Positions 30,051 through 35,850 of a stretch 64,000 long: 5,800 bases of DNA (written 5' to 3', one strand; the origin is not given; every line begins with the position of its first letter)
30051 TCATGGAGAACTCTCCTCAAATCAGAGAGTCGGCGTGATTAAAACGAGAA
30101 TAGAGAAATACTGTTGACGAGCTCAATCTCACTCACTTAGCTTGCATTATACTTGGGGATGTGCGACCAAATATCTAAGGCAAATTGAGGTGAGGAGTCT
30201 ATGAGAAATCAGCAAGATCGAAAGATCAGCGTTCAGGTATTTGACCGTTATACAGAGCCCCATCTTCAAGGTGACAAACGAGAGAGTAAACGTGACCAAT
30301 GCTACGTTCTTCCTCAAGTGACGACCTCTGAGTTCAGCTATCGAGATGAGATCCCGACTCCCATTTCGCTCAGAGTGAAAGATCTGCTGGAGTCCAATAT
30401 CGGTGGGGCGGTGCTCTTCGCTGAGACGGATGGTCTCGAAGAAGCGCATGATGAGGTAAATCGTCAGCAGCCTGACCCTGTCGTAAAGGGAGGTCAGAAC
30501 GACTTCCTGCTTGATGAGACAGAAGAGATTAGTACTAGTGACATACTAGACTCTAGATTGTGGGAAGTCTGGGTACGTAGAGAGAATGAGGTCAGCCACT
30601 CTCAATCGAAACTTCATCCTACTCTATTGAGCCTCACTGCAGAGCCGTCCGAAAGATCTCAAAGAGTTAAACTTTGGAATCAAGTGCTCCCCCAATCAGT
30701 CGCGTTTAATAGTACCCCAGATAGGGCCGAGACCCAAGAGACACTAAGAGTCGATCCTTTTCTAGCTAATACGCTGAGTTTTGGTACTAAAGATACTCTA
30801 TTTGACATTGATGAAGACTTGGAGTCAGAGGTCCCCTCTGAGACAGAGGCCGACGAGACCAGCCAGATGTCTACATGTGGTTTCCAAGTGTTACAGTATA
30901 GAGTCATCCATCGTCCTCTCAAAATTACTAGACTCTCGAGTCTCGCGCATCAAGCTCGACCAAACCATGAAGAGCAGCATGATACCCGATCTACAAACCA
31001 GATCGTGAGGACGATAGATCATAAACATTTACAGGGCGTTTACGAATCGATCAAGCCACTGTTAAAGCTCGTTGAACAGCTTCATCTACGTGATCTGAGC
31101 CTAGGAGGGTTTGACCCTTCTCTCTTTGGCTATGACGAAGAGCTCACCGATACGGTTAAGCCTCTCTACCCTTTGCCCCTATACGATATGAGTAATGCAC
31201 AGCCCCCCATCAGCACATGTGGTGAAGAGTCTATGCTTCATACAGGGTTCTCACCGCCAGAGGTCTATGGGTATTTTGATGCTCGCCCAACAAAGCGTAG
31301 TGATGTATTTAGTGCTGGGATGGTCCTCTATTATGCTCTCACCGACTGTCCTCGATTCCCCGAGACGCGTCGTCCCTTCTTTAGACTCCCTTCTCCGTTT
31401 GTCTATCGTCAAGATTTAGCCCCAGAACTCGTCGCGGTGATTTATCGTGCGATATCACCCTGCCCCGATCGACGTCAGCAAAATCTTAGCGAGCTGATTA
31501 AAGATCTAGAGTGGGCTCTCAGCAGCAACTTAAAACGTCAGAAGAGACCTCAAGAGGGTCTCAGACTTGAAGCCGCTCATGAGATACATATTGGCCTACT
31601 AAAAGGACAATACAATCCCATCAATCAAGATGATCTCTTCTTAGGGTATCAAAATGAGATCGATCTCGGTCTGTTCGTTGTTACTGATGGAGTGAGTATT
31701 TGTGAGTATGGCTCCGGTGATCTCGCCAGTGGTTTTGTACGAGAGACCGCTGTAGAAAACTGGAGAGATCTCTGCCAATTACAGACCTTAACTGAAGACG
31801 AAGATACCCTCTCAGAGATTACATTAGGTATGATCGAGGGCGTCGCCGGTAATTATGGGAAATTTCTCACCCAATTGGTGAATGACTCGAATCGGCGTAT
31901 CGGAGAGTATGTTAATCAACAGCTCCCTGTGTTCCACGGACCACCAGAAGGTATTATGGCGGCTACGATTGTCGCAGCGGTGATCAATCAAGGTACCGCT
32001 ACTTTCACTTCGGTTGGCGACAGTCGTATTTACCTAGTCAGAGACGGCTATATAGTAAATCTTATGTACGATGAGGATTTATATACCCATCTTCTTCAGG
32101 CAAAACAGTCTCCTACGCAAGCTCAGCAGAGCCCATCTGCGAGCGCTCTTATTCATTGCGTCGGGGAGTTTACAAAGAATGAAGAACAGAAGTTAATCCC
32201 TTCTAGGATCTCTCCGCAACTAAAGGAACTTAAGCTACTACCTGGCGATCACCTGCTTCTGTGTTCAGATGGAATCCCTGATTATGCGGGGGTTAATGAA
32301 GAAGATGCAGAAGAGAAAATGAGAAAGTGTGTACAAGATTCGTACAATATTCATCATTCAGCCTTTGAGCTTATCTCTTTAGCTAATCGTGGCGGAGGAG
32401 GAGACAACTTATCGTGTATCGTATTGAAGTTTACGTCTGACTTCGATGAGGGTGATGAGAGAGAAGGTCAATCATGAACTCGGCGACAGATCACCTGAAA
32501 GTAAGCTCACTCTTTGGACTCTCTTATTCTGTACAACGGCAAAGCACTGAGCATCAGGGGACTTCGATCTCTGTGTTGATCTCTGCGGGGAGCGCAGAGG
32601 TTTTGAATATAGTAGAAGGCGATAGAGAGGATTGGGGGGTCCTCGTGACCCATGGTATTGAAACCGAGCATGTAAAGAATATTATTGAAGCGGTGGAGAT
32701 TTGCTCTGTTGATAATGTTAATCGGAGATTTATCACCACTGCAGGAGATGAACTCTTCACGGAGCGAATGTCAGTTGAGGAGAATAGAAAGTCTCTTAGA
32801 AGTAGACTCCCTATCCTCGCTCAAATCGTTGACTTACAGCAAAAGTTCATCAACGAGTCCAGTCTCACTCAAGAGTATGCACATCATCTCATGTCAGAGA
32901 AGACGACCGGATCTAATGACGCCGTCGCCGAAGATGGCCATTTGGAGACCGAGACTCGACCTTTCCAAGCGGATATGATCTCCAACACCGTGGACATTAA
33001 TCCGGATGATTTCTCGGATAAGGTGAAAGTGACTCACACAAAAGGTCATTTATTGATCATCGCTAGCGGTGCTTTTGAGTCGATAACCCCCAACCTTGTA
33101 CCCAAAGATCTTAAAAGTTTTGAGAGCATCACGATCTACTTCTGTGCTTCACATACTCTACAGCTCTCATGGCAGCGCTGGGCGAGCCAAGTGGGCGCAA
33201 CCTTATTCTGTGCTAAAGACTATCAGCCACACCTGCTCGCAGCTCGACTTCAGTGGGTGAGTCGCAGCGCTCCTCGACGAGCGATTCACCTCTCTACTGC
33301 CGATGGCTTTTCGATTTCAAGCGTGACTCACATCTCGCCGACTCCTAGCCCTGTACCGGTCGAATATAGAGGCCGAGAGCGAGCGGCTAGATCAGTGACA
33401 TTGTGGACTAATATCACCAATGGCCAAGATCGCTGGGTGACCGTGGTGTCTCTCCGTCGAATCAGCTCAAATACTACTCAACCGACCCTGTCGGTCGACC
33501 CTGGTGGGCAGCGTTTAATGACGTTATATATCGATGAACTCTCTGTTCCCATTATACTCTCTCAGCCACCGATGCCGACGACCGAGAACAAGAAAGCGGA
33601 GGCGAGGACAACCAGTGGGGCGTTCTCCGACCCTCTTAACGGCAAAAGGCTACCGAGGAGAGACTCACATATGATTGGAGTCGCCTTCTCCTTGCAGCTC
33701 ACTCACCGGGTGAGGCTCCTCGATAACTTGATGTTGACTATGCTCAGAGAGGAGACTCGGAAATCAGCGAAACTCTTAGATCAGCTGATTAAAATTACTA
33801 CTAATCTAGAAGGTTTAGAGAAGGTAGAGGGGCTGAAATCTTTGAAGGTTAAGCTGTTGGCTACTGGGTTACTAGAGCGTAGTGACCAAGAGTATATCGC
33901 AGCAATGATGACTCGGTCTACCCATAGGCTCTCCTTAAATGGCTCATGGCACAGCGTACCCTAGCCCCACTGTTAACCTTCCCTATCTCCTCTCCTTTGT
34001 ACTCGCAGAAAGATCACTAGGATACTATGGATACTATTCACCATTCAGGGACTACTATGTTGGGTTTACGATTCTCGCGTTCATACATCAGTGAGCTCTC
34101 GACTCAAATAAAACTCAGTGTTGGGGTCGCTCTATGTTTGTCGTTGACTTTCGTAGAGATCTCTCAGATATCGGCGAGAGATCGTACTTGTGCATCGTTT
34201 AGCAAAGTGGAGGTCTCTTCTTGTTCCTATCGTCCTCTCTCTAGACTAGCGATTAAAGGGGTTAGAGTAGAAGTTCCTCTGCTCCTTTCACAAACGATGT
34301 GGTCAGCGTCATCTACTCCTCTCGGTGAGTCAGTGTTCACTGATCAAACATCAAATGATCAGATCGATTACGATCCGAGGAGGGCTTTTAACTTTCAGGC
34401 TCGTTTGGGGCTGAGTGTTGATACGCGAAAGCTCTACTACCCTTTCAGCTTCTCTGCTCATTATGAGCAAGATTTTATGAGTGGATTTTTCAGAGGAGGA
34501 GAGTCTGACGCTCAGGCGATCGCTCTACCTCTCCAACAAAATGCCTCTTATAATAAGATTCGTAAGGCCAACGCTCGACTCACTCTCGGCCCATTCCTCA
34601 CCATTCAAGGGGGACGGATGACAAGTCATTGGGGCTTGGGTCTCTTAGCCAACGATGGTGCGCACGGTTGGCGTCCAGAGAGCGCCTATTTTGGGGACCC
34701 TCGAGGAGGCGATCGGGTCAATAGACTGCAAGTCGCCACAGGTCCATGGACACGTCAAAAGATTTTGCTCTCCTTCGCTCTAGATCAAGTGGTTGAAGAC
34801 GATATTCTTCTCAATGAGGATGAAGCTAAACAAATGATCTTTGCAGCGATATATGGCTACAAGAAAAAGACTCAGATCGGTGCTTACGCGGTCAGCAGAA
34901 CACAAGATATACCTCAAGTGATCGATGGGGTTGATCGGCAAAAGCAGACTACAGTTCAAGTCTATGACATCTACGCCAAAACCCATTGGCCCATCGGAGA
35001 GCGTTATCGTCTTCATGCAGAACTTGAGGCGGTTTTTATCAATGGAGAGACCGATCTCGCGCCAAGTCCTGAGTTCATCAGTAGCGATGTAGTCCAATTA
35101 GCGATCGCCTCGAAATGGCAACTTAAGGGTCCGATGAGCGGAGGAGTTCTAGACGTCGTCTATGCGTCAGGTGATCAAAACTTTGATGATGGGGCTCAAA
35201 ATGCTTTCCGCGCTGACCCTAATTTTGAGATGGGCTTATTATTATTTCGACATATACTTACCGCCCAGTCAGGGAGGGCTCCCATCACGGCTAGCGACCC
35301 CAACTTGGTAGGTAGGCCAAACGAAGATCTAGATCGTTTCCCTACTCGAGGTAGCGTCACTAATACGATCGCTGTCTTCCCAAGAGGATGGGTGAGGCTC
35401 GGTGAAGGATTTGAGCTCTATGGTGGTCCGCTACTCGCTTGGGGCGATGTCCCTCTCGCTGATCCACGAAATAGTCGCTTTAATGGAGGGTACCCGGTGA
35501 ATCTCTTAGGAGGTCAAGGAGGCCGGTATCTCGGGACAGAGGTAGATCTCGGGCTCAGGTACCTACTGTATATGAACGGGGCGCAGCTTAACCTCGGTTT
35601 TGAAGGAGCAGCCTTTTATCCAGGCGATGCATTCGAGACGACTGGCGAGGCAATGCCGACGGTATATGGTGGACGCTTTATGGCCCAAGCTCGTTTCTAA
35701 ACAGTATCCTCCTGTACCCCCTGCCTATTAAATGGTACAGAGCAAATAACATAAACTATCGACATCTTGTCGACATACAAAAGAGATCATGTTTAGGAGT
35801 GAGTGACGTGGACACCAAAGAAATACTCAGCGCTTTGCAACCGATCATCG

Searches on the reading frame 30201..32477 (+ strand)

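Call 38: search_protein_families(library=pfam, proteins=[window:30201-32477:+])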
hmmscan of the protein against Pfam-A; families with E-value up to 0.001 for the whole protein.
window:30201-32477:+ (758 aa): 2 families
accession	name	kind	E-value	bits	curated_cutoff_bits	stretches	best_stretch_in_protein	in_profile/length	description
PF13672.11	PP2C_2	-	4.7e-09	36.5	24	1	475-708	12-189/209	Protein phosphatase 2C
PF07228.17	SpoIIE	-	0.00038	20.9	25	0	673-706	114-148/192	Stage II sporulation protein E (SpoIIE)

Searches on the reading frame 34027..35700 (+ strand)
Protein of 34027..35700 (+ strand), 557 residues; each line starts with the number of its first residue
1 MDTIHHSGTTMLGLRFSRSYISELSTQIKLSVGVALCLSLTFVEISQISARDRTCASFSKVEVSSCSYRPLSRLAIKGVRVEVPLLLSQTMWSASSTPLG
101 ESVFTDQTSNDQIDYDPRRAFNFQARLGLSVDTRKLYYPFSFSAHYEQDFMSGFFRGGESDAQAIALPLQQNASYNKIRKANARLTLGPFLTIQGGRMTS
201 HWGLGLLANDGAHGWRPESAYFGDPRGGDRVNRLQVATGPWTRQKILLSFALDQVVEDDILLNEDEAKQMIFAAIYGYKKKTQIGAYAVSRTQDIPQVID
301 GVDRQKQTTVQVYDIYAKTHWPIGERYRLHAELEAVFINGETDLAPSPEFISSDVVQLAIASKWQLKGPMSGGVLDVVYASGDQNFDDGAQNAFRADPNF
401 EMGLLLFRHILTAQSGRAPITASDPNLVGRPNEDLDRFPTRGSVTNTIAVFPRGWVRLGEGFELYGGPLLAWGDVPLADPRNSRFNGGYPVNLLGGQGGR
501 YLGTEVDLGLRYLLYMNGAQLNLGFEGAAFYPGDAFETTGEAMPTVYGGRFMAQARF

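Call 38: search_protein_families(library=pfam, proteins=[window:34027-35700:+])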
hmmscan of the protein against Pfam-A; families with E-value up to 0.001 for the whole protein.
window:34027-35700:+ (557 aa): 1 family
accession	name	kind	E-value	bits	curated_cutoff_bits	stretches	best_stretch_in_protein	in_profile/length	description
PF13372.12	Alginate_exp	-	4.2e-05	22.9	25.2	0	494-542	342-387/395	Alginate export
